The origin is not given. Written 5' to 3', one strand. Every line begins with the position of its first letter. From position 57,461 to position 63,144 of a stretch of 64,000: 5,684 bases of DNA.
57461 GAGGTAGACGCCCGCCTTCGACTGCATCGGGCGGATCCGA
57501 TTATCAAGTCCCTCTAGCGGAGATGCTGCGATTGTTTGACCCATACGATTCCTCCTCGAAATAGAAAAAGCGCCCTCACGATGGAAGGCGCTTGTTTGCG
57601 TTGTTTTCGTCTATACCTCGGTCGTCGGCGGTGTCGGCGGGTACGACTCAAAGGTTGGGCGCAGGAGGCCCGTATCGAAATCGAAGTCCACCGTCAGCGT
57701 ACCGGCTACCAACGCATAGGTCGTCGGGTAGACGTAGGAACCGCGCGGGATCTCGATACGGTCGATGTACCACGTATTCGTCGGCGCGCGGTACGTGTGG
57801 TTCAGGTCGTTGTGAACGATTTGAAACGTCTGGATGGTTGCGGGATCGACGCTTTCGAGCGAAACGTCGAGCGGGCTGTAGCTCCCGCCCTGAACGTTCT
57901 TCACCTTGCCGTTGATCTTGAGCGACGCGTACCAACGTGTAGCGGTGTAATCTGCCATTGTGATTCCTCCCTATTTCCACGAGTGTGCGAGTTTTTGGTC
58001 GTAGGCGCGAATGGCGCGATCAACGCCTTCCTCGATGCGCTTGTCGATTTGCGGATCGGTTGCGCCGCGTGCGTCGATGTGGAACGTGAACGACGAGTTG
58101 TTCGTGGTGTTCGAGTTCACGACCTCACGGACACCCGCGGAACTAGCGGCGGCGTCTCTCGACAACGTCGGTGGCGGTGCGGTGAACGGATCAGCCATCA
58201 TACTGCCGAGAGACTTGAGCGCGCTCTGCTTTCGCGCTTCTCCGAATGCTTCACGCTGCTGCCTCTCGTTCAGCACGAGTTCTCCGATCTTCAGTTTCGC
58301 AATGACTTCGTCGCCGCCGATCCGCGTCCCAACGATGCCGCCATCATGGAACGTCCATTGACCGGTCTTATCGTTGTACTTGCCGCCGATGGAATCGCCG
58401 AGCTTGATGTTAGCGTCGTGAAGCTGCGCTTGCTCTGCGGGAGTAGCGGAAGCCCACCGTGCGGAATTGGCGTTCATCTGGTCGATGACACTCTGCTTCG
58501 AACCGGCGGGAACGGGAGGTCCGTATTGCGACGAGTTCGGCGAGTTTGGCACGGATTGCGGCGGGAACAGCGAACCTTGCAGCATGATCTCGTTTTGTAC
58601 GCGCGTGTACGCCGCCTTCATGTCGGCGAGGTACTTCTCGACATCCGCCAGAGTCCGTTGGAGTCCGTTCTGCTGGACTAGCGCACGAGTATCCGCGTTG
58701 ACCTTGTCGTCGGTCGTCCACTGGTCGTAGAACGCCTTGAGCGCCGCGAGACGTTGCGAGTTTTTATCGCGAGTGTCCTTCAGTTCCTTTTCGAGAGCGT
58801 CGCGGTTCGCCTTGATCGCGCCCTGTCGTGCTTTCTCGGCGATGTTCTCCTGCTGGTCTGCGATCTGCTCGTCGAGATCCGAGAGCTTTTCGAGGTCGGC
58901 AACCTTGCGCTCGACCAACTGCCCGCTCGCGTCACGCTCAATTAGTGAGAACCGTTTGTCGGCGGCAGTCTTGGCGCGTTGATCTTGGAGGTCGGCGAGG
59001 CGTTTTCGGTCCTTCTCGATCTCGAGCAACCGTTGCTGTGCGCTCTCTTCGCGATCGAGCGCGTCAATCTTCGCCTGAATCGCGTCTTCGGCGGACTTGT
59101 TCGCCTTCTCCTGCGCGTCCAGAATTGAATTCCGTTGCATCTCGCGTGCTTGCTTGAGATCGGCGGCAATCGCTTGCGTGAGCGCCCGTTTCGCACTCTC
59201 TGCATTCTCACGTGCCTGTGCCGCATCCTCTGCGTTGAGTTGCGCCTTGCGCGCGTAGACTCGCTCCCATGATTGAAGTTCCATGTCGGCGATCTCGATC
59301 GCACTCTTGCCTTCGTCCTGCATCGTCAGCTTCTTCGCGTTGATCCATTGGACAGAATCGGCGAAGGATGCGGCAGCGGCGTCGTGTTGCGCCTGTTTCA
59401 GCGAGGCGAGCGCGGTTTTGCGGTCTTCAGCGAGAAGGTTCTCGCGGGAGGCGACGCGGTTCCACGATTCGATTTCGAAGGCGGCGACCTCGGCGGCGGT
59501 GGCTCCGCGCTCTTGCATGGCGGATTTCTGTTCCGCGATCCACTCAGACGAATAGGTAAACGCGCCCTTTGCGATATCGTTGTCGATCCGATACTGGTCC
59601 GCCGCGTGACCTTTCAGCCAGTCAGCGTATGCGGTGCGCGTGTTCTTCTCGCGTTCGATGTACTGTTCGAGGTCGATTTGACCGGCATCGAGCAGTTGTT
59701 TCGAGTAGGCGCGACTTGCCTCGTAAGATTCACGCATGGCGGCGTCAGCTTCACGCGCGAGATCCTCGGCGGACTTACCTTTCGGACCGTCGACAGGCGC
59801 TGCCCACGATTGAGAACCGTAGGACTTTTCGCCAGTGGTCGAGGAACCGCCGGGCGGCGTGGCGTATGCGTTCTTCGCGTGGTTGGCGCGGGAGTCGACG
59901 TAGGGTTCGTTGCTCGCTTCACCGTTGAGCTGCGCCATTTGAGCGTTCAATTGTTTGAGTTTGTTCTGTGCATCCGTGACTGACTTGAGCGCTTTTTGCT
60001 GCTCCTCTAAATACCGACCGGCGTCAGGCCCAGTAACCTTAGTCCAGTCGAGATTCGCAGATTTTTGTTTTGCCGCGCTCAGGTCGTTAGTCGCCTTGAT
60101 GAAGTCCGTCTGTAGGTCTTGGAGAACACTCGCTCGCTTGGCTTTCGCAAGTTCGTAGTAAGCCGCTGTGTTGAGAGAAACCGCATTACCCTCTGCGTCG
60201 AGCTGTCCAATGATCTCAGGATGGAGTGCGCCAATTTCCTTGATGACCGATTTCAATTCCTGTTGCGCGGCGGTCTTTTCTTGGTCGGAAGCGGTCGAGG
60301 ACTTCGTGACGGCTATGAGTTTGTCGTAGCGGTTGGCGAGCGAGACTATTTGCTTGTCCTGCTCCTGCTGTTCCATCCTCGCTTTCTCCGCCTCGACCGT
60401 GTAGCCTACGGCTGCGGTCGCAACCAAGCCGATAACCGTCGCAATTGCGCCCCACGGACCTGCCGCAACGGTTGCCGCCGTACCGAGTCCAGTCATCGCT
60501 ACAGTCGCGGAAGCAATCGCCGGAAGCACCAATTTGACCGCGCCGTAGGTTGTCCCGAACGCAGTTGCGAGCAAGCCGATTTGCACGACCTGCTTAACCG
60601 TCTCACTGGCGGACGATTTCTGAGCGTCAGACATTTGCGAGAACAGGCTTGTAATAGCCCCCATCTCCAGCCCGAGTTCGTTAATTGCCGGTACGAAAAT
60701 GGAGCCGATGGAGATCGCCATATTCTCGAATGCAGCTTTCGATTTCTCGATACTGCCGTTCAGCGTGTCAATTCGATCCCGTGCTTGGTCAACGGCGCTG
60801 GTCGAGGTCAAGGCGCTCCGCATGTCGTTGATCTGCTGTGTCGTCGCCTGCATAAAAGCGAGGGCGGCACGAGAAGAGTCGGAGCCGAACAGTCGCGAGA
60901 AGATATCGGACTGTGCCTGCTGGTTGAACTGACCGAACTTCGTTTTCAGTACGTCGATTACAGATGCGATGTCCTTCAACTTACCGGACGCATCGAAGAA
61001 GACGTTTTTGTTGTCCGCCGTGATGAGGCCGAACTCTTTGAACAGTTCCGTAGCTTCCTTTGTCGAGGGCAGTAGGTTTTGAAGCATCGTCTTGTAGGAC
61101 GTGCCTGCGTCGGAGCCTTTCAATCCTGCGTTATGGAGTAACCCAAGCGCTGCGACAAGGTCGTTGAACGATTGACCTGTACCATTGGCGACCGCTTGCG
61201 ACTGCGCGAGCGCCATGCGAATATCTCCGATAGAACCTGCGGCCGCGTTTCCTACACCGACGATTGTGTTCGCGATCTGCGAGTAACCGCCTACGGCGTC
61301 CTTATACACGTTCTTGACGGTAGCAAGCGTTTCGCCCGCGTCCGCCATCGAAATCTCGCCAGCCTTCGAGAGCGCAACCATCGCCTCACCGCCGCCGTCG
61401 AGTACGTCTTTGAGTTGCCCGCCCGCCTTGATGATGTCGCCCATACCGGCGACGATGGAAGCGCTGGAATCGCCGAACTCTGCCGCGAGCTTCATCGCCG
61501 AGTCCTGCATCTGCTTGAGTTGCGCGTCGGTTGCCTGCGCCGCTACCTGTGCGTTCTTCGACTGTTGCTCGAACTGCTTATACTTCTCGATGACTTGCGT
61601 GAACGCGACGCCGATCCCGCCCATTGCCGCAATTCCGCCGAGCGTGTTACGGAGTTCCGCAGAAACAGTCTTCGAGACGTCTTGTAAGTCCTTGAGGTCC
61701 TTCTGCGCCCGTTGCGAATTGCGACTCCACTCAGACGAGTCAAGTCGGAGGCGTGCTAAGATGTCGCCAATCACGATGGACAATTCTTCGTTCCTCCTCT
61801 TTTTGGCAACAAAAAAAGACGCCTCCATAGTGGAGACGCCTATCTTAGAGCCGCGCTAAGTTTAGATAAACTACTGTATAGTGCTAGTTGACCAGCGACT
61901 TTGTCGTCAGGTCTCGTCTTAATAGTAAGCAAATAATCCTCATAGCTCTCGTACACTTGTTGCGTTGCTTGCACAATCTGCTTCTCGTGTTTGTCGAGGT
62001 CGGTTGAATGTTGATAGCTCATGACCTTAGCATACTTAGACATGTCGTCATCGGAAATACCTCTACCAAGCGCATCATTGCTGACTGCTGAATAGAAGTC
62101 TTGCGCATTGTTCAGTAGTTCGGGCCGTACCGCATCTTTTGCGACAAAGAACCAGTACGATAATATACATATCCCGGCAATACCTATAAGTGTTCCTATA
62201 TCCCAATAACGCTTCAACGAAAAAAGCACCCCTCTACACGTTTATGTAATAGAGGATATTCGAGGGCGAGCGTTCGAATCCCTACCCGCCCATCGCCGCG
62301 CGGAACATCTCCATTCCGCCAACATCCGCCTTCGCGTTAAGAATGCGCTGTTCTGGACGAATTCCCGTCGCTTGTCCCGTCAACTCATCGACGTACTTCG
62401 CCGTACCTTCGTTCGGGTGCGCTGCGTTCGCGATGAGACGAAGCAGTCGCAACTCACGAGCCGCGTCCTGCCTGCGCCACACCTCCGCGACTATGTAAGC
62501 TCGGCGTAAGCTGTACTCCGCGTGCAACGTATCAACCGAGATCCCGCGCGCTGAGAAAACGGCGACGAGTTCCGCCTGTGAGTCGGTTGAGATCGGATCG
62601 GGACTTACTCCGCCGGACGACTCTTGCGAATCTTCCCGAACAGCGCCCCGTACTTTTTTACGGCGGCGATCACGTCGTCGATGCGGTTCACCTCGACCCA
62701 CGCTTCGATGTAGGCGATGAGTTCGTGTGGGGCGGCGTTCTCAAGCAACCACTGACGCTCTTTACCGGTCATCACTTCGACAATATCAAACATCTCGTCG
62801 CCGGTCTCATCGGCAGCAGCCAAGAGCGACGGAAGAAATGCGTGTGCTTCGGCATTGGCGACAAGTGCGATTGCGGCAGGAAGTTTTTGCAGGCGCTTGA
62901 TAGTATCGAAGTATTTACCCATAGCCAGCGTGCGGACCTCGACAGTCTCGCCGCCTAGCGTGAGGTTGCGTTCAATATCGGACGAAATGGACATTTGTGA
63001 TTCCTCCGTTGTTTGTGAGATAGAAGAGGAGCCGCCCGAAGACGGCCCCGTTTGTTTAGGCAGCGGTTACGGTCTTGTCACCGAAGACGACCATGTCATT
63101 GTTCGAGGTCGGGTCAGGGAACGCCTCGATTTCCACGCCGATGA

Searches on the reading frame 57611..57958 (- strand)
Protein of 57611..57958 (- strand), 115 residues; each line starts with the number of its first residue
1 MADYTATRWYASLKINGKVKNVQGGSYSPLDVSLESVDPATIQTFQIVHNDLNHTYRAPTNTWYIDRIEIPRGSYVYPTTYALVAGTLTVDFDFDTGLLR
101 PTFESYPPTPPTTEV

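Call 63: find_encoding_contigs(protein=window:57611-57958:-, flank=10000, max_places=3)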
Protein window:57611-57958:- (115 aa): 3 contigs read that carry it; 3 places shown.
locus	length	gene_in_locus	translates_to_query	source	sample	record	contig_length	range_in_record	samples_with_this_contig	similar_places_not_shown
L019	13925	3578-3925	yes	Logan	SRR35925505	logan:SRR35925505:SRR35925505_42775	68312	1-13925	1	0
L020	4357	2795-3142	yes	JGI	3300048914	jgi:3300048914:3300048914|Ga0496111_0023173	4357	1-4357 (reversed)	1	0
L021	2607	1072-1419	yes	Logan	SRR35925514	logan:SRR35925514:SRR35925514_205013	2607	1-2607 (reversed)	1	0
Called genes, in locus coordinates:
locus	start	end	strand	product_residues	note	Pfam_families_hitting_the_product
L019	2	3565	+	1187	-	?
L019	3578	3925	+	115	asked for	-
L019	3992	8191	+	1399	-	PF15892:BNR_4 (faint), PF00041:fn3 (faint), PF25788:Ig_Rha78A_N, PF02018:CBM_4_9 (weak)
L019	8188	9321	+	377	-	-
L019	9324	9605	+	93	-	-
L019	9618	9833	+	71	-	PF10960:Holin_BhlA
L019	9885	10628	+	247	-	PF01510:Amidase_2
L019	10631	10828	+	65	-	-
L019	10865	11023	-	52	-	-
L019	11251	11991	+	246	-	-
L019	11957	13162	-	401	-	PF13730:HTH_36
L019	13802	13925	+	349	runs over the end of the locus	PF17989:ALP_N, PF21522:MreB-like_C, PF21523:ParM_N (weak), PF22128:Alp7A_like_C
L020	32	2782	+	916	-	-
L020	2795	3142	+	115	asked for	-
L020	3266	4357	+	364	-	?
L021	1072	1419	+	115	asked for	-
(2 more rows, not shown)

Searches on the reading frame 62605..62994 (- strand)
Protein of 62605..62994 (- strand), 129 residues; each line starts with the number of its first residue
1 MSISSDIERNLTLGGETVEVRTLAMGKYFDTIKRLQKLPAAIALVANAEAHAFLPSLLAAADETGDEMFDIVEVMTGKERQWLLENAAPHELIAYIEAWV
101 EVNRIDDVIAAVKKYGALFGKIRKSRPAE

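Call 60: find_encoding_contigs(protein=window:62605-62994:-, flank=10000, max_places=4)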
Protein window:62605-62994:- (129 aa): 3 contigs read that carry it; 3 places shown.
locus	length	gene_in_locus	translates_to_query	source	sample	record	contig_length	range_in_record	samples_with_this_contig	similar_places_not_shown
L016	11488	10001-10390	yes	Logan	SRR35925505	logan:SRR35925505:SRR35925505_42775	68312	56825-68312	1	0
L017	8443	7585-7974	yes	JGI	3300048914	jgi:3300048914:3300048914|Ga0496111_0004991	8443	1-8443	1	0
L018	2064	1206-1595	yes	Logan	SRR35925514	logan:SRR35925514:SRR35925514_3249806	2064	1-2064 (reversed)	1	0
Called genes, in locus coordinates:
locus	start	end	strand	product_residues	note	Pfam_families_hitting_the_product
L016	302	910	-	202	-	PF00589:Phage_integrase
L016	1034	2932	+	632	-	PF17289:Terminase_6C (weak)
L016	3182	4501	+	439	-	PF05133:SPP1_portal (faint)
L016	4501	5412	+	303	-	PF06152:Phage_min_cap2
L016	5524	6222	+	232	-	PF06810:Phage_scaffold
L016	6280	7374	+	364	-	PF17236:SU10_MCP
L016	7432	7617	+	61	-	-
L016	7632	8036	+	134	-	-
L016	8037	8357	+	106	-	-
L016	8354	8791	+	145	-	-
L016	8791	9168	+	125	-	PF12691:Phage_tail_terminator_6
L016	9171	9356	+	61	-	-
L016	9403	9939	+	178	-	-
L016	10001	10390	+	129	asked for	-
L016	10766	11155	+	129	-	-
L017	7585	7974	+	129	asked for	-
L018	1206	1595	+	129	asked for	-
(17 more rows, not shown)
